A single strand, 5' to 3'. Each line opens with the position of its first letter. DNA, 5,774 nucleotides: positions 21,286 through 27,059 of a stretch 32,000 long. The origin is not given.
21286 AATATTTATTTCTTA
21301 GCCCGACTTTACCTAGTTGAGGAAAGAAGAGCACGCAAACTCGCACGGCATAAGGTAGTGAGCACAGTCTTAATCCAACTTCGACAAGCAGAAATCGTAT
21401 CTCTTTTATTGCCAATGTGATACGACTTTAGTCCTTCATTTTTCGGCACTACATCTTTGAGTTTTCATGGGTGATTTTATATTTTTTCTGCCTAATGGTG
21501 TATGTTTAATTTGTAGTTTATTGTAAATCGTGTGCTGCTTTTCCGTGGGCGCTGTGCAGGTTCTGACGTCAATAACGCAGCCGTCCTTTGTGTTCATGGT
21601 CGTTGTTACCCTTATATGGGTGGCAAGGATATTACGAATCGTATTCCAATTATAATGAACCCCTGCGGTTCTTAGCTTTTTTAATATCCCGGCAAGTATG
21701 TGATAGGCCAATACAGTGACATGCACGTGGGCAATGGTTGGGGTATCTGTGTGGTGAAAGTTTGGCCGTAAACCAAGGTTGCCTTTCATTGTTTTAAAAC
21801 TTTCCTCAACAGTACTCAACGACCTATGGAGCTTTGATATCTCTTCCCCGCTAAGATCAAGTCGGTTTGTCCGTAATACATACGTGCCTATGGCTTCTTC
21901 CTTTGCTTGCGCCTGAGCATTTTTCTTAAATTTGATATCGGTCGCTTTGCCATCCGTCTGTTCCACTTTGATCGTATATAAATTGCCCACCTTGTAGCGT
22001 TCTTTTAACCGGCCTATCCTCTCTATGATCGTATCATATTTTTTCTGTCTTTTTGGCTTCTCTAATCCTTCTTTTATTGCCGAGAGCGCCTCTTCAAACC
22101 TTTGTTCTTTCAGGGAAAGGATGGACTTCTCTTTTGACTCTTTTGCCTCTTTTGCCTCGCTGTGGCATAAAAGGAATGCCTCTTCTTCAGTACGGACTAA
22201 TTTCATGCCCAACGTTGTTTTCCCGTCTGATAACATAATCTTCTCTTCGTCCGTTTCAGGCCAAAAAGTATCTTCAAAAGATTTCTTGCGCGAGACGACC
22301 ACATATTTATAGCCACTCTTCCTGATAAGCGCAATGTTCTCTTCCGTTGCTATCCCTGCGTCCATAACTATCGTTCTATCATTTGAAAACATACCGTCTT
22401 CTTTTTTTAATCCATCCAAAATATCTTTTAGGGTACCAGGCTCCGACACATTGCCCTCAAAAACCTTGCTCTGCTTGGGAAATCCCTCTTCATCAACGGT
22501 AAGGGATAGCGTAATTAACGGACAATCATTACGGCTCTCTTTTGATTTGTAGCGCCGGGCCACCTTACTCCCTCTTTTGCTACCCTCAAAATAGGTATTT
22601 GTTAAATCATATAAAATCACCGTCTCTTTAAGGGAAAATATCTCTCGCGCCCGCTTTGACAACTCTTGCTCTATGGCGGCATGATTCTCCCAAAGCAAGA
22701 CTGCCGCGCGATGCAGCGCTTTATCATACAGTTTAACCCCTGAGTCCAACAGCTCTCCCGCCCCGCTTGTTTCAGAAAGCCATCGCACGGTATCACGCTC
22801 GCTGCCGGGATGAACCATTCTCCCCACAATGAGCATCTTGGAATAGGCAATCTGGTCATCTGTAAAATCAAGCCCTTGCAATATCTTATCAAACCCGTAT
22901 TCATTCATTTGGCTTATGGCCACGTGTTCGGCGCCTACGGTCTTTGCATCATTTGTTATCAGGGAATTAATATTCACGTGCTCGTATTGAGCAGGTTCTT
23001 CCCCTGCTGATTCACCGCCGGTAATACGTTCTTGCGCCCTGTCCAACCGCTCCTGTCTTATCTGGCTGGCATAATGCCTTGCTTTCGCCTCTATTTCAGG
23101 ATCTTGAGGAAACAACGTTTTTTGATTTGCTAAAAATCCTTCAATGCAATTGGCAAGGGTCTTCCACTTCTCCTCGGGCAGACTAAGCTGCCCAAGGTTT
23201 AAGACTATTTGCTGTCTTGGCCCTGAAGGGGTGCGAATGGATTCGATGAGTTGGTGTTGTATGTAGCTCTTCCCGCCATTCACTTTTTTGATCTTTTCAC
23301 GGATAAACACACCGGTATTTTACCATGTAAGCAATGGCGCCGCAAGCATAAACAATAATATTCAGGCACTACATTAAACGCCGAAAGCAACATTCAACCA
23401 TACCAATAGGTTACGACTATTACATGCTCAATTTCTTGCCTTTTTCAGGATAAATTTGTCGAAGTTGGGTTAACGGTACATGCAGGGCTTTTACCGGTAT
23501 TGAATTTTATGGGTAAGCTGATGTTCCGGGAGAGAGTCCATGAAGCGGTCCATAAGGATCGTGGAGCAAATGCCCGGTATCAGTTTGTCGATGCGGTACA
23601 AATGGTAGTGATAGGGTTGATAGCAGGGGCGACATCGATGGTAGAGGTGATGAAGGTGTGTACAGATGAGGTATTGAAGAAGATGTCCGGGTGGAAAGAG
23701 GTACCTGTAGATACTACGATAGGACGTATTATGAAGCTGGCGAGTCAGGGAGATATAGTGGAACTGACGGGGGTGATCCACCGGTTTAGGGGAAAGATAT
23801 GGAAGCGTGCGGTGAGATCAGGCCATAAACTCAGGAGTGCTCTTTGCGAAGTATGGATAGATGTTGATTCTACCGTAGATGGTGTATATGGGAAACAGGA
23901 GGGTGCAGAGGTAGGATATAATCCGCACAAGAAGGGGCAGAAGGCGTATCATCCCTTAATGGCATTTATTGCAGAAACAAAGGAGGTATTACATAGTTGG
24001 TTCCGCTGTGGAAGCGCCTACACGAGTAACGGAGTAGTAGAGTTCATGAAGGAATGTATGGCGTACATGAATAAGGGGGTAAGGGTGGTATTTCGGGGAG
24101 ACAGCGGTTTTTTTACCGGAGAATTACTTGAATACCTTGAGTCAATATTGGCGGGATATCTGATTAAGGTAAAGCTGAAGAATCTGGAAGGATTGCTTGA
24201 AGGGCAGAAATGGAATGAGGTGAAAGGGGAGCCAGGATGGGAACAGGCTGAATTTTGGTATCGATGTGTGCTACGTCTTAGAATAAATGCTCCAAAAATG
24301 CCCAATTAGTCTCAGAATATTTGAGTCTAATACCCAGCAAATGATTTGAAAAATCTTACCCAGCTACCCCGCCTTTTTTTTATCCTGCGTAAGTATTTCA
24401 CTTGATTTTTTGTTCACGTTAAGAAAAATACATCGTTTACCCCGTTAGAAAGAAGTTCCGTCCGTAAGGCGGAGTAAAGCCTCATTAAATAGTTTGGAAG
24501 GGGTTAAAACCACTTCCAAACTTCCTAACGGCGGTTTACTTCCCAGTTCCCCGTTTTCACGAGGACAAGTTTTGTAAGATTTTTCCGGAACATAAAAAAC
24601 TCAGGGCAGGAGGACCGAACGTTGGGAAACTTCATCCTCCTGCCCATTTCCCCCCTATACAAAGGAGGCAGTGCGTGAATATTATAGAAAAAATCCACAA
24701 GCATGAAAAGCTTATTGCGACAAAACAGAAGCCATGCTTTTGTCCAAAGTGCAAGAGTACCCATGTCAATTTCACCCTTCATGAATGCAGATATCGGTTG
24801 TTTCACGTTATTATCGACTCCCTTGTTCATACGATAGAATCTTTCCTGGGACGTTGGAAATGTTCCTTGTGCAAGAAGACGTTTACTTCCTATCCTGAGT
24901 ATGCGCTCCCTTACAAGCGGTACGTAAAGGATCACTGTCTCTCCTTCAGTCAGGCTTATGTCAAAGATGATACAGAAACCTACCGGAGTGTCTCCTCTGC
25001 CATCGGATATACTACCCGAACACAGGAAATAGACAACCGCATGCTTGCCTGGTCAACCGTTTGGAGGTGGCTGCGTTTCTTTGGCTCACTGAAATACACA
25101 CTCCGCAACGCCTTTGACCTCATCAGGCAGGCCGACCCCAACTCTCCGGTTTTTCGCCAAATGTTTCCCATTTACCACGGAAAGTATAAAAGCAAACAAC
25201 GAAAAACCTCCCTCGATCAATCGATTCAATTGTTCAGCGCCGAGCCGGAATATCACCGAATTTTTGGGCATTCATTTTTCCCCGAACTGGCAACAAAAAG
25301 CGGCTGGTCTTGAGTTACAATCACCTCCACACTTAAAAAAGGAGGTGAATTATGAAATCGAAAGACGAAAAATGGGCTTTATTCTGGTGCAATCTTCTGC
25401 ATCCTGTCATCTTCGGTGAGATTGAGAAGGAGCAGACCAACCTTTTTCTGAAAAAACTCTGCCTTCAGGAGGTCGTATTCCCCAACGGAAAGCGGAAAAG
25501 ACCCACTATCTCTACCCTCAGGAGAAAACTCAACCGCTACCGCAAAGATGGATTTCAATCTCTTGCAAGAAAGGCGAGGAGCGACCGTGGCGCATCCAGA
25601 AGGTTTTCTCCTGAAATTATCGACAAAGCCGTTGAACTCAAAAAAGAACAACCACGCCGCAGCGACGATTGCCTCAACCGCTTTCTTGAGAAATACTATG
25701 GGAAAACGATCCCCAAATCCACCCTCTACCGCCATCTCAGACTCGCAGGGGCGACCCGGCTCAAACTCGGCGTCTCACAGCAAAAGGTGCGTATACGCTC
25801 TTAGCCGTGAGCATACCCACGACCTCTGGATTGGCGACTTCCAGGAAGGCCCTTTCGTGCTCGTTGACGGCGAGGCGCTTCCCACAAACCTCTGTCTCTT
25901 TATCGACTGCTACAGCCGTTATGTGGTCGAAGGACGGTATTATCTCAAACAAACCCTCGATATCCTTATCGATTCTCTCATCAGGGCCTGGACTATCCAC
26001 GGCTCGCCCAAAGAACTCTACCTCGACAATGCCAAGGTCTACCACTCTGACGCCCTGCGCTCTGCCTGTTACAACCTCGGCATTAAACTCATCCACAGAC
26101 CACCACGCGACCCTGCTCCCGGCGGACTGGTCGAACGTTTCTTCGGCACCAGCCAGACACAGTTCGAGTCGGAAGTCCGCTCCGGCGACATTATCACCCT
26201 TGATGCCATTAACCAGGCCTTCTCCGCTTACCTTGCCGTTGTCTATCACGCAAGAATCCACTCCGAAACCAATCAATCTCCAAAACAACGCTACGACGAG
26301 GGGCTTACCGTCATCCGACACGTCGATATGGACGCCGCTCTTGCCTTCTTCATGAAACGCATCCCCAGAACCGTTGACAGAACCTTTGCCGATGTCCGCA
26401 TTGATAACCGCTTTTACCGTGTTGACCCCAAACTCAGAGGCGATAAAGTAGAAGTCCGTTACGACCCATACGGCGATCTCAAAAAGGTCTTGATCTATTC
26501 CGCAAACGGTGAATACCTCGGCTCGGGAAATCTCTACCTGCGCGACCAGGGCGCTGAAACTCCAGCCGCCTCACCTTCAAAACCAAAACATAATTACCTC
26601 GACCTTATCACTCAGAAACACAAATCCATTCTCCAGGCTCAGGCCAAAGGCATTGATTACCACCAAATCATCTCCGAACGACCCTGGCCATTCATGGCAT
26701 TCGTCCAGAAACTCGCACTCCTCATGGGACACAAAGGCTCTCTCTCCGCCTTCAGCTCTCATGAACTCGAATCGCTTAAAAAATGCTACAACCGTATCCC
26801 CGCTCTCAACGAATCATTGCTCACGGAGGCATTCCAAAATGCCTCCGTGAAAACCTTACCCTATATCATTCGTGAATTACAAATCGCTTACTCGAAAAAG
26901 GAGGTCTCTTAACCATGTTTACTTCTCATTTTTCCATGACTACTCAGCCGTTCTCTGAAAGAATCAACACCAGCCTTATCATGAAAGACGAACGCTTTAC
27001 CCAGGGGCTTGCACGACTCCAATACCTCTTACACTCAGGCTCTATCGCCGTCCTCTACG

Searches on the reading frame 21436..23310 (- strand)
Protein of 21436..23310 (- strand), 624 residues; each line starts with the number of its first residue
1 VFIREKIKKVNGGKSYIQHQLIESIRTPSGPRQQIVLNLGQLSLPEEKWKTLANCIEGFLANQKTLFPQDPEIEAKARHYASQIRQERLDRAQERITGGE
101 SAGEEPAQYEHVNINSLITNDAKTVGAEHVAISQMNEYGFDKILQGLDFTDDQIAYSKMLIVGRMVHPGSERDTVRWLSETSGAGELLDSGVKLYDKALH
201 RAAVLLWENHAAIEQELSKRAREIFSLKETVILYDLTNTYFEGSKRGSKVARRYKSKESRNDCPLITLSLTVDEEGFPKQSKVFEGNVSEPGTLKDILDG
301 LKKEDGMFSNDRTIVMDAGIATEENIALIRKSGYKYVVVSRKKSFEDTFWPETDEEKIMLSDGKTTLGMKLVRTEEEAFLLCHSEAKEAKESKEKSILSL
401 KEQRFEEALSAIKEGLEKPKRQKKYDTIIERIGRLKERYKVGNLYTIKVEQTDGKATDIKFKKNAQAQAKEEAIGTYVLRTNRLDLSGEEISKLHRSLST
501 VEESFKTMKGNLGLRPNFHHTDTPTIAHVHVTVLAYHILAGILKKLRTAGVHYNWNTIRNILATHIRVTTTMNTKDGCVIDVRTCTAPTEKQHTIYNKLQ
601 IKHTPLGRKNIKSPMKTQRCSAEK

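Call 12: search_protein_families(library=pfam, proteins=[window:21436-23310:-], max_evalue=0.00001)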
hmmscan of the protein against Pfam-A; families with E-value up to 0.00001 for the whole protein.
window:21436-23310:- (624 aa): 1 family
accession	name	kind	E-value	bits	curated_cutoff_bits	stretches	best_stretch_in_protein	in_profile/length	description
PF01609.27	DDE_Tnp_1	-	4.2e-11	43.4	23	1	229-536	4-198/200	Transposase DDE domain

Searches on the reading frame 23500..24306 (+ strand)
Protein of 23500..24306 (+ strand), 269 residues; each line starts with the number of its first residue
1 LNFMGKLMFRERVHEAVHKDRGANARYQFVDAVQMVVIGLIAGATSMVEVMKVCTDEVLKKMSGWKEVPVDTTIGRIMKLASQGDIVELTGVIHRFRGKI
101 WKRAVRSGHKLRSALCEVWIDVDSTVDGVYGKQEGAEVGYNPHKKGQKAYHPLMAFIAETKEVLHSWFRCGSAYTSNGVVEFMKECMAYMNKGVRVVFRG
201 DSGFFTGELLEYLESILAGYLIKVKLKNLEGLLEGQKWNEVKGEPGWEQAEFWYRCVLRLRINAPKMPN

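Call 12: search_protein_families(library=pfam, proteins=[window:23500-24306:+], max_evalue=0.00001)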
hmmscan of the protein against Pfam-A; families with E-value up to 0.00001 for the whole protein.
window:23500-24306:+ (269 aa): 2 families
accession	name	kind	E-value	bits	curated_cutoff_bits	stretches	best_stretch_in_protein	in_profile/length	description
PF13701.12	DDE_Tnp_1_4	-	4.8e-26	91.4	34.7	1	3-225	30-247/435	Transposase DDE domain group 1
PF01609.27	DDE_Tnp_1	-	2.9e-08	34.2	23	1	120-226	7-108/200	Transposase DDE domain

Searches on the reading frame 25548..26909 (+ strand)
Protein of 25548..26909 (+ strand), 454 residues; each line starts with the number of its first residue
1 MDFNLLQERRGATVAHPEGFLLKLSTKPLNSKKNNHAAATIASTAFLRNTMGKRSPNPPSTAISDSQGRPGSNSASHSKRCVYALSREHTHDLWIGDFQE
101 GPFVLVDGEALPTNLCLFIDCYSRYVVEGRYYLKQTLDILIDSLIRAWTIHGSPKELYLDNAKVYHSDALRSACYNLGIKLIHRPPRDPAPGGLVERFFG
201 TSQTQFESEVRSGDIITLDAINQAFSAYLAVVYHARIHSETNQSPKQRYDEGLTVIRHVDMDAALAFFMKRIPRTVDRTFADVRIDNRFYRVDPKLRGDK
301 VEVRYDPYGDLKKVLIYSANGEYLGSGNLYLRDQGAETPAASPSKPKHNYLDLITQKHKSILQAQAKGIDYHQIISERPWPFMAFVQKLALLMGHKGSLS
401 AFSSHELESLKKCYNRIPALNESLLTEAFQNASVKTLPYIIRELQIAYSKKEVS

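Call 12: search_protein_families(library=pfam, proteins=[window:25548-26909:+], max_evalue=0.00001)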
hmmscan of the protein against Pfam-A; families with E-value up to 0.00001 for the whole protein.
window:25548-26909:+ (454 aa): 2 families
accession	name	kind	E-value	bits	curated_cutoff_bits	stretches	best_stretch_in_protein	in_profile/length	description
PF09299.17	Mu-transpos_C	-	3.6e-10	40.1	21.7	1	268-324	4-59/61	Mu transposase, C-terminal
PF00665.32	rve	-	1.5e-06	28.8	32.6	1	91-189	5-102/102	Integrase core domain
